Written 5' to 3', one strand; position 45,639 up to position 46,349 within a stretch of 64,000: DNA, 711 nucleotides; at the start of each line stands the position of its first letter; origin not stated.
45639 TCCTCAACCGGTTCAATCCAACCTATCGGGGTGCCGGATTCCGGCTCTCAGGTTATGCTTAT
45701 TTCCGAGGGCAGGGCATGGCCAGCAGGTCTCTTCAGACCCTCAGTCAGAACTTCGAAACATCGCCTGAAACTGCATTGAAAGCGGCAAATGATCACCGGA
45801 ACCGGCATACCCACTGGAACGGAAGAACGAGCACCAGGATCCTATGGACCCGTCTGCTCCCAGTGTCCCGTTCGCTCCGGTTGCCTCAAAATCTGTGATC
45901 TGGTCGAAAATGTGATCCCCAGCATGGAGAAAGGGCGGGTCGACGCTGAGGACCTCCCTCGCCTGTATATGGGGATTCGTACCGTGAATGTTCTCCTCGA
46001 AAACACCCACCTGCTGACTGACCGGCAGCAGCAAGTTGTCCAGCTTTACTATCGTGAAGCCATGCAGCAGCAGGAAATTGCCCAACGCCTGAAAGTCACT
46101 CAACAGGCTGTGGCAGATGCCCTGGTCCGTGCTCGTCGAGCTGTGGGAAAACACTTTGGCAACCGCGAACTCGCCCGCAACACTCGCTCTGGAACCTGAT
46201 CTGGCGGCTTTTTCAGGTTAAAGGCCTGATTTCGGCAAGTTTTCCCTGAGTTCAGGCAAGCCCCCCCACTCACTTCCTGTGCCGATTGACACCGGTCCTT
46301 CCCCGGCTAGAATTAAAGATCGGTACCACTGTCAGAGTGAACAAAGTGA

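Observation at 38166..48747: Giant adhesin locus with embedded orphan regulators: Cys-rich tetraspan membrane protein, 2199 aa FG-GAP/19xIg protein, sigma-region-4-only zinc-finger protein, and a second module-bearing secreted protein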

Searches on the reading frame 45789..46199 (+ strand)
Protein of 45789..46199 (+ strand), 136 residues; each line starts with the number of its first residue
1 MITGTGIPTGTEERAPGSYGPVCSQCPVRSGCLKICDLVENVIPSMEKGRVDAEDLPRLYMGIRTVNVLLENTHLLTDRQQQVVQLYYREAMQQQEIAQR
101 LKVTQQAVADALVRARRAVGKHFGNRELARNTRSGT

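Call 7: search_protein_families(library=pfam, proteins=[window:45789-46199:+], max_evalue=0.1)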
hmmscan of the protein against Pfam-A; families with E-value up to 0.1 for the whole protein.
window:45789-46199:+ (136 aa): 6 families
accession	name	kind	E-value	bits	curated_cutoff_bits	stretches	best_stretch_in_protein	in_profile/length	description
PF04545.22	Sigma70_r4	-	6.1e-09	35.7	24.1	1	76-118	5-47/50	Sigma-70, region 4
PF04297.20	UPF0122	-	1.2e-08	35.5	22.7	1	73-119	15-61/101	Putative helix-turn-helix protein, YlxM / p13 like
PF08281.18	Sigma70_r4_2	-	7.4e-08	32.4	25.7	1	76-118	11-53/54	Sigma-70, region 4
PF08279.18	HTH_11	-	0.016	15.5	25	1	79-108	1-32/55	HTH domain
PF01047.28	MarR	-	0.017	15.4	24.6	1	84-112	10-38/59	MarR family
PF12802.13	MarR_2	-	0.047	14.3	27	1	86-113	14-42/61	MarR family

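Call 13: search_protein_families(library=ncbifam, proteins=[window:45789-46199:+], max_evalue=0.1)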
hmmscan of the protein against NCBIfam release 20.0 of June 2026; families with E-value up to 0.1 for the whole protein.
window:45789-46199:+ (136 aa): 61 families (the best 25 are shown)
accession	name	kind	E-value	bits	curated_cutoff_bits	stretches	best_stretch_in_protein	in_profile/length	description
NF045758.2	YlxM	equivalog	4.4e-10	39.5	80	1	74-118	15-59/72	YlxM family DNA-binding protein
TIGR02937.1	sigma70-ECF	superfamily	1.7e-08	34.3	42.9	1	75-119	117-161/165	sigma-70 family RNA polymerase sigma factor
NF058625.1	sigma_PG0214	equivalog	1.3e-07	31.5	130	1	71-126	109-164/170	GFO_1088 family ECF-type sigma factor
NF001072.0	PRK00118.2-2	equivalog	1.5e-07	31.8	97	1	73-118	15-60/111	putative DNA-binding protein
NF001068.0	PRK00118.1-4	equivalog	3.5e-07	30.8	125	1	67-118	10-62/113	putative DNA-binding protein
TIGR02989.1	Sig-70_gvs1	subfamily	1.2e-06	28.6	124.55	1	72-119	107-154/158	RNA polymerase sigma-70 factor, Rhodopirellula/Verrucomicrobium family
NF001066.0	PRK00118.1-1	equivalog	3.7e-06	27.3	147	1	67-117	10-61/110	putative DNA-binding protein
TIGR02479.1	FliA_WhiG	subfamily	4.5e-06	26.6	189.6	1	67-108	167-208/224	FliA/WhiG family RNA polymerase sigma factor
NF001070.0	PRK00118.1-6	equivalog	6.5e-06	26.4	117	1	73-116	16-59/110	putative DNA-binding protein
NF004113.0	PRK05602.1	equivalog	1.8e-05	24.5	208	1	74-128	152-206/211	RNA polymerase sigma factor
TIGR02985.1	Sig70_bacteroi1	subfamily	2.2e-05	24.7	126.4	1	73-118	112-157/162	RNA polymerase sigma-70 factor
NF001067.0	PRK00118.1-2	equivalog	2.7e-05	24.6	156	1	73-117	20-64/110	putative DNA-binding protein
NF001071.0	PRK00118.2-1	equivalog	3.3e-05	24.3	160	1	74-119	17-62/117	putative DNA-binding protein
TIGR02984.1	Sig-70_plancto1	subfamily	7.6e-05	22.4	183.75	1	69-116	134-181/189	RNA polymerase sigma-70 factor, Planctomycetaceae-specific subfamily 1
NF001069.0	PRK00118.1-5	equivalog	8.7e-05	22.8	194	1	67-121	9-64/110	putative DNA-binding protein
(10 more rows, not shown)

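Call 14: find_encoding_contigs(protein=window:45789-46199:+, flank=10000, max_places=6)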
Protein window:45789-46199:+ (136 aa): 23 contigs read that carry it; 6 places shown.
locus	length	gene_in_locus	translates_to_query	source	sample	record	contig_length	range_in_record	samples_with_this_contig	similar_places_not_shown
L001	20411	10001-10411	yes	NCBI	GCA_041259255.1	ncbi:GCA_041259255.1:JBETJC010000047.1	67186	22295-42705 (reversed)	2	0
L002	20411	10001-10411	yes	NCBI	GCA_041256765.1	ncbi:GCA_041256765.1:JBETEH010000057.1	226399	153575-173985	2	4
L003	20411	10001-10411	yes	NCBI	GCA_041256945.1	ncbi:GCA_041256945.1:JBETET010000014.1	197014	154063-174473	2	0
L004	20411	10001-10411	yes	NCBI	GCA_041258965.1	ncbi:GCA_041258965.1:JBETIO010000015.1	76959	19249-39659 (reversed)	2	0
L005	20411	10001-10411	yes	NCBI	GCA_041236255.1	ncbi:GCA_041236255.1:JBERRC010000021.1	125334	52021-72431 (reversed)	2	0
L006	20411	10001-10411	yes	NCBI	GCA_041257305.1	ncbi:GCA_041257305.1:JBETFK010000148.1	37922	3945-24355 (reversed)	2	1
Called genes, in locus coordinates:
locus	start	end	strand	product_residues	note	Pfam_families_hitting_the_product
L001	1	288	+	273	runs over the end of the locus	PF02621:VitK2_biosynth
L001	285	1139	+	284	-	PF00535:Glycos_transf_2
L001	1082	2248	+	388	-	PF13439:Glyco_transf_4, PF13579:Glyco_trans_4_4 (weak), PF00534:Glycos_transf_1, PF13692:Glyco_trans_1_4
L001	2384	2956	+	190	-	-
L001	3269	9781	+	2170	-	PF01839:FG-GAP, PF17479:DUF3048_C (faint)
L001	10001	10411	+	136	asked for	PF04297:UPF0122, PF04545:Sigma70_r4, PF08281:Sigma70_r4_2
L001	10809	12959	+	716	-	-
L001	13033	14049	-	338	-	PF00756:Esterase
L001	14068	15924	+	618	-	PF01432:Peptidase_M3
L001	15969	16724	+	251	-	PF00160:Pro_isomerase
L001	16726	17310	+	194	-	PF00160:Pro_isomerase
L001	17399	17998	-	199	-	PF02622:DUF179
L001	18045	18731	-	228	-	PF13482:RNase_H_2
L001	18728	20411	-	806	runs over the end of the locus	PF04851:ResIII (weak), PF00270:DEAD, PF00271:Helicase_C, PF22982:WHD_HRQ1, PF09369:MZB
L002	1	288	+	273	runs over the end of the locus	PF02621:VitK2_biosynth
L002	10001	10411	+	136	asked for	PF04297:UPF0122, PF04545:Sigma70_r4, PF08281:Sigma70_r4_2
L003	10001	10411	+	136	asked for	PF04297:UPF0122, PF04545:Sigma70_r4, PF08281:Sigma70_r4_2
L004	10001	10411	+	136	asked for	PF04297:UPF0122, PF04545:Sigma70_r4, PF08281:Sigma70_r4_2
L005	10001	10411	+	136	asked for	PF04297:UPF0122, PF04545:Sigma70_r4, PF08281:Sigma70_r4_2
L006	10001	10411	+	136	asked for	PF04297:UPF0122, PF04545:Sigma70_r4, PF08281:Sigma70_r4_2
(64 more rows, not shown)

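Call 16: find_homologous_proteins(query=window:45789-46199:+, max_evalue=0.001)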
Query window:45789-46199:+ (136 aa): 55 proteins with E <= 0.001 among 137 candidates.
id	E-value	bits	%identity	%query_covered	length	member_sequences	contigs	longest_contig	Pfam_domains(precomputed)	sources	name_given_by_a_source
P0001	6.5e-84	296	100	100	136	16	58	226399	PF04545.23,PF08281.19,PF04297.21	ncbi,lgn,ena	ncbi:MAG: sigma factor-like helix-turn-helix DNA-binding protein [Planctomycetota bacterium]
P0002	1.3e-74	266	90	99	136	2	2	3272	PF04545.23,PF08281.19,PF04297.21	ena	-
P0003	1.4e-71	256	85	99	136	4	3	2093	PF04545.23,PF08281.19,PF04297.21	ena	-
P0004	1.7e-68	246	86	97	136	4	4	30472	PF04545.23,PF08281.19,PF04297.21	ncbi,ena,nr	ncbi:MAG: hypothetical protein CBC13_06705 [Planctomycetia bacterium TMED53]|nr:MAG: hypothetical pr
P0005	3.2e-67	242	82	99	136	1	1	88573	PF04545.23,PF08281.19,PF04297.21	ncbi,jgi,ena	-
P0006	1.0e-64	234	81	96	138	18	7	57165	PF04545.23,PF08281.19,PF04297.21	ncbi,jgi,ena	-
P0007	9.1e-55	202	77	86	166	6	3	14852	PF04545.23,PF08281.19,PF04297.21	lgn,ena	-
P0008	3.3e-54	200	71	94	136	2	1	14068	PF04545.23,PF08281.19,PF04297.21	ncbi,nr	ncbi:MAG: hypothetical protein OSB12_08095 [Planctomycetota bacterium]|nr:hypothetical protein [Plan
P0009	6.3e-54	199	67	97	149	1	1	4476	PF04545.23,PF08281.19,PF04297.21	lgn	-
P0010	6.8e-54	199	68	92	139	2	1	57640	PF04545.23,PF08281.19,PF04297.21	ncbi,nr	ncbi:MAG: sigma factor-like helix-turn-helix DNA-binding protein [Planctomycetota bacterium]|nr:sigm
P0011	7.5e-54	199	70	94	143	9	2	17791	PF04545.23,PF08281.19,PF04297.21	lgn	-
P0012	1.4e-53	198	73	88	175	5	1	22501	PF04545.23,PF08281.19,PF04297.21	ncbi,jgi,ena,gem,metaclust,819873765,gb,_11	metaclust:\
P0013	1.4e-53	198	73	88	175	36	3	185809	PF04545.23,PF08281.19,PF04297.21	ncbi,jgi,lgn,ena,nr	ncbi:MAG: hypothetical protein DSY81_07955 [Bacillota bacterium]|nr:MAG: hypothetical protein DSY92_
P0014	3.1e-53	197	66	96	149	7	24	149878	PF05263.18,PF04545.23,PF08281.19,PF04297.21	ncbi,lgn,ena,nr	ncbi:MAG: hypothetical protein CMJ95_05805 [Planctomycetes bacterium]|nr:hypothetical protein [Planc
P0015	7.7e-53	196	74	85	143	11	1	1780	PF04545.23,PF08281.19,PF04297.21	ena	-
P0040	3.7e-28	116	57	73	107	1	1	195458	PF07638.18,PF04545.23,PF08281.19,PF04297.21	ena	-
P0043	5.1e-25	106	50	80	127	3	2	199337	PF04545.23,PF08281.19,PF04297.21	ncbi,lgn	-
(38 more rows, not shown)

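Call 20: find_encoding_contigs(protein=P0043, flank=10000, max_places=2)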
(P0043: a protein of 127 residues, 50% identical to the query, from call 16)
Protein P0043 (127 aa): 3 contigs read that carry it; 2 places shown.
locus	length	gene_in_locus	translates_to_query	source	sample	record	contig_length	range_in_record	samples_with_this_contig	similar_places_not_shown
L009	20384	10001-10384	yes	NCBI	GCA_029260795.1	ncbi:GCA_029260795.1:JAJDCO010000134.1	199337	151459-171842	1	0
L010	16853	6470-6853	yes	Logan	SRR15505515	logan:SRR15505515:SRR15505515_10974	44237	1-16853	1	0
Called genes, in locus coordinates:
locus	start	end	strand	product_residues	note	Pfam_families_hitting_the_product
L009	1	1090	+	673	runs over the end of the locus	PF22745:Nlig-Ia, PF01653:DNA_ligase_aden, PF03120:OB_DNA_ligase, PF03119:DNA_ligase_ZBD, PF12826:HHH_2, PF14520:HHH_5, PF00533:BRCT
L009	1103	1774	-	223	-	PF02581:TMP-TENI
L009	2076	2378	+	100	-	PF00166:Cpn10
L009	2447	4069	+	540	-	PF00118:Cpn60_TCP1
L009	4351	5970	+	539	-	-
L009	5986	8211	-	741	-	PF19501:PcRGLX_1st (weak)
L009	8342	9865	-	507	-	PF02366:PMT (weak), PF13231:PMT_2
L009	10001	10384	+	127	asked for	PF04297:UPF0122, PF08281:Sigma70_r4_2 (weak), PF04545:Sigma70_r4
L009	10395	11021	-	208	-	-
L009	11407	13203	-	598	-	PF16697:Yop-YscD_cpl, PF00498:FHA, PF00092:VWA (weak), PF13519:VWA_2 (weak), PF25106:VWA_4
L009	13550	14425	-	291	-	PF00701:DHDPS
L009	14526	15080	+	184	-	PF03602:Cons_hypoth95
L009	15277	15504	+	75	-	-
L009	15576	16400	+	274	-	PF07719:TPR_2 (faint)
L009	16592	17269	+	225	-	-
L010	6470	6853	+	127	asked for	PF04297:UPF0122, PF08281:Sigma70_r4_2 (weak), PF04545:Sigma70_r4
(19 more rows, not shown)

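Call 21: find_encoding_contigs(protein=P0040, flank=10000, max_places=2)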
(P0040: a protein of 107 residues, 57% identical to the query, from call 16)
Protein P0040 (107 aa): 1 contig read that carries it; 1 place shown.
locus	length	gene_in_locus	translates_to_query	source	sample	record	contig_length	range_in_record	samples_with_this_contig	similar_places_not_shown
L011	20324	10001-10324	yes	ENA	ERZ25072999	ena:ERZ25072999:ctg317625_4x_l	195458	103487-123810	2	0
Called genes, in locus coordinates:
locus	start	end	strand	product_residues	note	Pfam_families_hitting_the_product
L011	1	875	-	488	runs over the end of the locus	PF01225:Mur_ligase, PF08245:Mur_ligase_M, PF02875:Mur_ligase_C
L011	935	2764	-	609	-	PF03717:PBP_dimer, PF00905:Transpeptidase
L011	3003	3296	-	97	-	-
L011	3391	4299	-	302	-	PF01209:Ubie_methyltran (faint), PF01795:Methyltransf_5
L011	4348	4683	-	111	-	-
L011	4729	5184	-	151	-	PF02381:MraZ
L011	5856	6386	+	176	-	-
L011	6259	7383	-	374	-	-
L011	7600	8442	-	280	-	-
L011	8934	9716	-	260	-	PF00127:Copper-bind (weak)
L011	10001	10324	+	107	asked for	PF07638:Sigma70_ECF (weak), PF04297:UPF0122, PF08281:Sigma70_r4_2, PF04545:Sigma70_r4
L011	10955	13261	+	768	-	-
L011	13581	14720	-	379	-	PF01510:Amidase_2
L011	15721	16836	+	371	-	PF01212:Beta_elim_lyase, PF00155:Aminotran_1_2 (weak)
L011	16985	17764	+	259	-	PF04542:Sigma70_r2, PF08281:Sigma70_r4_2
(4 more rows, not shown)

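Call 22: find_encoding_contigs(protein=P0013, flank=10000, max_places=2)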
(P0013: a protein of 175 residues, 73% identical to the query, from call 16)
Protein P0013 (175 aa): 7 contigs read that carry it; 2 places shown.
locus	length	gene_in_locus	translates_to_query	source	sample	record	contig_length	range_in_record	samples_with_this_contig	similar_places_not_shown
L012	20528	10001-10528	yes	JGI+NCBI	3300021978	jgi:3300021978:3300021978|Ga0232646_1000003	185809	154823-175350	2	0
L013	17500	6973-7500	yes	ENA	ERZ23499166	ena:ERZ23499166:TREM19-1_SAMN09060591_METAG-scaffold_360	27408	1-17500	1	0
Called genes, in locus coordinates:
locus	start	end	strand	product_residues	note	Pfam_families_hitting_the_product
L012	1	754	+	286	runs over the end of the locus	PF00535:Glycos_transf_2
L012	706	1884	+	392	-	PF13439:Glyco_transf_4 (weak), PF13579:Glyco_trans_4_4, PF00534:Glycos_transf_1, PF13692:Glyco_trans_1_4, PF13524:Glyco_trans_1_2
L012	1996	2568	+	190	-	-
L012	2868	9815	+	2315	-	PF01839:FG-GAP, PF06525:SoxE (faint)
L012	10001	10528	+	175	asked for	PF04297:UPF0122 (weak), PF08281:Sigma70_r4_2, PF04545:Sigma70_r4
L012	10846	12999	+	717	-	-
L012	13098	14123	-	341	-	PF00756:Esterase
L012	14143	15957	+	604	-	PF01432:Peptidase_M3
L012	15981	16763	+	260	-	PF00160:Pro_isomerase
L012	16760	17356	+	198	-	PF00160:Pro_isomerase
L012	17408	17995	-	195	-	PF02622:DUF179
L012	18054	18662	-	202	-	PF13482:RNase_H_2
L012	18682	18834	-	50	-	-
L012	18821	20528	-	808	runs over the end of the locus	PF04851:ResIII, PF00270:DEAD, PF00271:Helicase_C, PF22982:WHD_HRQ1, PF09369:MZB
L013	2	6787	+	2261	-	?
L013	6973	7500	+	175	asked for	PF04297:UPF0122 (weak), PF08281:Sigma70_r4_2, PF04545:Sigma70_r4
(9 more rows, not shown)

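Call 27: find_related_loci(query=A1, collection=genome_contigs, flank=10000)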
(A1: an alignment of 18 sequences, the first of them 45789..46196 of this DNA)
Query A1 (136 aa) in genome_contigs; peptide patterns used: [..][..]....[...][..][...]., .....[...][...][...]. (x = any residue, [..] = any of these).
128 stretches matched a pattern; 51 encode a relative of the query (tblastn E <= 1e-3); 51 distinct loci.
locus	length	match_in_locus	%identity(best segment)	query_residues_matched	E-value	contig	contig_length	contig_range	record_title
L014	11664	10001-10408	99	1-136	1e-89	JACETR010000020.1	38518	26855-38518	MAG: Planctomycetota bacterium isolate MCMED-G47 Planctomycetes-MCMED-G47-C20, whole genome shotgun sequence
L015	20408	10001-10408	99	1-136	1e-89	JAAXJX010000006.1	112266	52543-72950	MAG: Planctomycetia bacterium isolate SW42618_bin_2 NODE_27_length_112266_cov_19.843990, whole genome shotgun sequence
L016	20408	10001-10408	95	1-136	4e-86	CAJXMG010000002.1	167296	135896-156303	TPA_asm: uncultured bacterium isolate SRR4030075_bin.46_MetaBAT_v2.12.1_MAG genome assembly, contig: NODE_3_length_16729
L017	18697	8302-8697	86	1-132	4e-74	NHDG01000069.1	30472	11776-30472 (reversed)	MAG: Planctomycetia bacterium TMED53 MHASMcontig_1091159, whole genome shotgun sequence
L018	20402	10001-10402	82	1-134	2e-73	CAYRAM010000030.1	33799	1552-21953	MAG TPA_asm: uncultured Planctomycetia bacterium isolate binchicken_co275_63 genome assembly, contig: NODE_1357_length_3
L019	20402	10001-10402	81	2-132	8e-71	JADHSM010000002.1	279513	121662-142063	MAG: Planctomycetota bacterium isolate BS30m-G49 BS307-30m-C8, whole genome shotgun sequence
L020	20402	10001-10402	81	2-132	5e-71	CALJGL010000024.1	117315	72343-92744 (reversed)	MAG: uncultured bacterium isolate S2_Bin_METABAT__259_1 genome assembly, contig: c_000001178772, whole genome shotgun se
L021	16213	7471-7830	77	12-131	2e-60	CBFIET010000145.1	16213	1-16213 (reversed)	MAG: Planctomycetota bacterium isolate Co_bin_687_orig genome assembly, contig: Co_bin_687_orig_Co_c_000003353842, whole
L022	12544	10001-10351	77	16-132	3e-60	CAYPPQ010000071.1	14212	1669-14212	MAG TPA_asm: uncultured Planctomycetia bacterium isolate binchicken_co147_300 genome assembly, contig: NODE_13432_length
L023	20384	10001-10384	71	5-132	2e-60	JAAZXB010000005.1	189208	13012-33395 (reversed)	MAG: Planctomycetota bacterium isolate bin110s NODE_5_length_189208_cov_16.499659, whole genome shotgun sequence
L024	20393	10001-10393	66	2-132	8e-60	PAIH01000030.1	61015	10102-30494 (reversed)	MAG: Planctomycetota bacterium isolate NAT2 98328, whole genome shotgun sequence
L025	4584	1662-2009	75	17-132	1e-59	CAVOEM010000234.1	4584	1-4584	MAG: Planctomycetes bacterium UBA1146 isolate CBN3_331.54 genome assembly, contig: Ga0302139_10010211, whole genome shot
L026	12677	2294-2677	70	5-132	1e-59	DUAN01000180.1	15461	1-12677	MAG TPA_asm: Planctomycetota bacterium isolate UWMA-0276 NODE_5050_length_15461_cov_0.653691, whole genome shotgun seque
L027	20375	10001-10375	68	9-133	2e-59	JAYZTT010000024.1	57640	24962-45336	MAG: Planctomycetota bacterium isolate XB_MAG50 DB_MAG50_0024, whole genome shotgun sequence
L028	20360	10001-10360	73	10-129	4e-59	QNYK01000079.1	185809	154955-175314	MAG: Bacillota bacterium isolate MAG 7 Ga0232646_1000003, whole genome shotgun sequence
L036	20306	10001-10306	64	20-121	1e-41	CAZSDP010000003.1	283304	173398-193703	MAG TPA_asm: uncultured Planctomycetia bacterium isolate binchicken_co275_154 genome assembly, contig: NODE_6_length_283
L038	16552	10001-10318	63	20-125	2e-40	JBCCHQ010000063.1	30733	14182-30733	MAG: Planctomycetota bacterium isolate P01_B01_bin.70 k141_2750101_length_30733_cov_23.2101, whole genome shotgun sequen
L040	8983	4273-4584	57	20-123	3e-39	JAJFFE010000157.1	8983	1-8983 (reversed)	MAG: Planctomycetota bacterium isolate OFTM36 OFTM36_156, whole genome shotgun sequence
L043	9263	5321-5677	50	10-129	1e-34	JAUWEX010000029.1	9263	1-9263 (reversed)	MAG: Planctomycetota bacterium isolate CSMAG_2201 CSMAG_2201_k141_3352288_length_9263_cov_8.0000, whole genome shotgun s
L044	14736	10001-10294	59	23-120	5e-34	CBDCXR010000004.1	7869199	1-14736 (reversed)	MAG: Planctomycetota bacterium isolate 4b603351-8a71-4708-9f49-a82285727c68 genome assembly, contig: contig_4, whole gen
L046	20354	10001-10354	51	6-123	1e-33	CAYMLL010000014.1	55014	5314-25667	MAG TPA_asm: uncultured Planctomycetia bacterium isolate binchicken_co141_357 genome assembly, contig: NODE_2443_length_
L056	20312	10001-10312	53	22-125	2e-31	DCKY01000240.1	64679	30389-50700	MAG TPA_asm: Planctomycetes bacterium UBA1662 UBA1662_contig_14575, whole genome shotgun sequence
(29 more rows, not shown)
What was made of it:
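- The regulator was found once per genome record, including in a 9.2-Mb chromosome (call 27). All loci come from one phylum and are related (call 27).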

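Call 38: search_protein_families(library=pfam, proteins=[L040:1788-3809:+, L036:7642-8361:-, L036:8352-9182:-, L043:597-5231:+, L056:10340-10882:-, L056:10897-12753:-, L056:12831-14063:-, L056:14067-16082:-], max_evalue=1)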
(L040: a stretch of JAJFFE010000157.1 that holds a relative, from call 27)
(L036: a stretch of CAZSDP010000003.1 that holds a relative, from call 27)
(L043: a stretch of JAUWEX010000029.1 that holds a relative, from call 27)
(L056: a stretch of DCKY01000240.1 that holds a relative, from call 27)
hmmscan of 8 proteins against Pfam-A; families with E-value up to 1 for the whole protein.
L040:1788-3809:+ (673 aa): 4 families
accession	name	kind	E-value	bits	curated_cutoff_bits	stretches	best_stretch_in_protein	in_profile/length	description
PF18911.6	PKD_4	-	1.1e-11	45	27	1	344-421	3-83/85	PKD domain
PF00801.26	PKD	-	2e-09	37.7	23.5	1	362-418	17-77/80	PKD domain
PF00404.24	Dockerin_1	-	0.039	14.6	22.9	1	593-646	2-56/57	Dockerin type I domain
PF17883.6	MBG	-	0.077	13.9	23.3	1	383-422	48-83/97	MBG domain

L036:7642-8361:- (239 aa): 3 families
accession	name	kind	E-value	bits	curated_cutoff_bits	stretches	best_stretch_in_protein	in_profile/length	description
PF07191.17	Zn_ribbon_6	-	0.019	15.4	25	0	97-118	15-36/67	Double zinc ribbon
PF05495.17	zf-CHY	-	0.048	14.5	31.3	1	87-119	30-63/68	CHY zinc finger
PF01258.23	zf-dskA_traR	-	0.35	11.4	24.9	1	94-110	20-36/36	Prokaryotic dksA/traR C4-type zinc finger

L036:8352-9182:- (276 aa): 1 family
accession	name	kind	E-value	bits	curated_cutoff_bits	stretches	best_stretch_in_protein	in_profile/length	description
PF00404.24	Dockerin_1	-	0.00012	22.6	22.9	1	191-243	2-55/57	Dockerin type I domain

L043:597-5231:+ (1544 aa): 8 families
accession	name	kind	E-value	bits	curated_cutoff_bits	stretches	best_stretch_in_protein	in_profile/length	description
PF13360.13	PQQ_2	-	1.7e-33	116.7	27.6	5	317-601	13-232/233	Outer membrane protein assembly factor BamB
PF01011.28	PQQ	-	8.8e-11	41.6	26.7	2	566-665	48-138/595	Glucose/ethanol/alcohol dehydrogenase, beta-propeller domain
PF13570.13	Beta-prop_ACSF4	-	1.4e-09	38.3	133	2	424-546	71-172/329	Beta-alanine-activating enzyme, beta-propeller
PF13180.12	PDZ_2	-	5.7e-05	23.8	27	1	1143-1183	28-68/80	PDZ domain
PF24796.1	WDR55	-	0.051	13.1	200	0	1427-1477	64-113/296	WDR55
PF05643.16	GNA1162-like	-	0.087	12.8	25.9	0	1222-1260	102-140/185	Putative lipoprotein GNA1162-like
PF01558.24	POR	-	0.12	12.9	27.4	1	185-286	11-113/173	Pyruvate ferredoxin/flavodoxin oxidoreductase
PF23727.1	Beta-prop_FAM234A_B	-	0.2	10.6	26.4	0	423-450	99-126/467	FAM234A/B beta-propeller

L056:10340-10882:- (180 aa): 1 family
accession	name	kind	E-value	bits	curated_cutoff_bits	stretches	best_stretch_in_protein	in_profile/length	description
PF24519.1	Ig-like_Pom152_1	-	0.13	13.3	27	1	57-98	48-91/110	Nucleoporin pom152-like, first immunoglobulin-like domain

L056:10897-12753:- (618 aa): 7 families
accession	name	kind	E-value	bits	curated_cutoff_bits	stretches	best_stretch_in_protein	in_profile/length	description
PF11104.14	PilM_2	-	3.4e-16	59.6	27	1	6-204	1-202/340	Type IV pilus assembly protein PilM;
PF14450.12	FtsA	-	0.00017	22.3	31.8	1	186-212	2-28/127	Cell division protein FtsA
PF05134.19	T2SSL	-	0.0018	18.2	25.5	1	72-187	47-157/231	Type II secretion system (T2SS), protein L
PF01968.24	Hydantoinase_A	-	0.0098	15.6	22.9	1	176-205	73-102/291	Hydantoinase/oxoprolinase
PF01869.26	BcrAD_BadFG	-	0.032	14.2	31.5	0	187-208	3-24/271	BadF/BadG/BcrA/BcrD ATPase family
PF00022.25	Actin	-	0.072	12.1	27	1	165-212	130-172/410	Actin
PF02541.22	Ppx-GppA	-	0.1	12.4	27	1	178-224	108-152/285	Ppx/GppA phosphatase family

L056:12831-14063:- (410 aa): 0 families

L056:14067-16082:- (671 aa): 1 family
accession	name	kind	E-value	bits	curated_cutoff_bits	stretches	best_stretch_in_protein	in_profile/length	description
PF03934.19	T2SSK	-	0.0037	18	24.2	1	467-486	1-20/63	Type II secretion system (T2SS), protein K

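Call 47: search_solved_structures(query=A4, max_evalue=0.01)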
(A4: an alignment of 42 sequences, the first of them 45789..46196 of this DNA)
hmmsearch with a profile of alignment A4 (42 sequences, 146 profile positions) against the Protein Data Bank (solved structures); distinct sequences matched with E-value up to 0.01: 14.
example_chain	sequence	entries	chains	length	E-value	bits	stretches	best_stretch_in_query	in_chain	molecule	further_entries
1s7o_A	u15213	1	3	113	4.8e-08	35.6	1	69-122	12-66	Hypothetical UPF0122 protein SPy1201/SpyM3_0842/SPs1042/spyM18_1152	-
1xsv_A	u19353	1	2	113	7.3e-08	35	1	70-138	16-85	Hypothetical UPF0122 protein SAV1236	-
6pmi_F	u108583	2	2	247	2.2e-05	27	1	70-129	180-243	RNA polymerase sigma factor FliA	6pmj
9wsf_A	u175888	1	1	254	6.5e-05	25.4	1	68-123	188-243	RNA polymerase sigma factor FliA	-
9wsm_F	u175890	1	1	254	6.9e-05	25.4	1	68-121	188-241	RNA polymerase sigma factor FliA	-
6pfj_A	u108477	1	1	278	0.00014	24.4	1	68-115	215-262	RNA polymerase sigma factor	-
6pfv_A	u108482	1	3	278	0.00016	24.2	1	68-115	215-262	RNA polymerase sigma factor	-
7bhy_A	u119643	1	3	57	0.00036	23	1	85-121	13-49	Deoxyribonucleoside regulator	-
3tgn_A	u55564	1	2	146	0.00047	22.6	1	78-117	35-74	Adc operon repressor AdcR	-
8jzt_A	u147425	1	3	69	0.00056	22.4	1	70-119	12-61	RNA polymerase sigma factor SigF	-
8x6g_H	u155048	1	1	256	0.00061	22.3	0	70-114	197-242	RNA polymerase sigma factor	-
8r7y_A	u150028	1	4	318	0.0011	21.5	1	85-121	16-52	Deoxyribonucleoside regulator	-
1fse_A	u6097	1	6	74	0.0016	20.9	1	77-127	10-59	GERE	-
7qh5_A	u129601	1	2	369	0.0082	18.6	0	71-133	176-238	RNA polymerase sigma factor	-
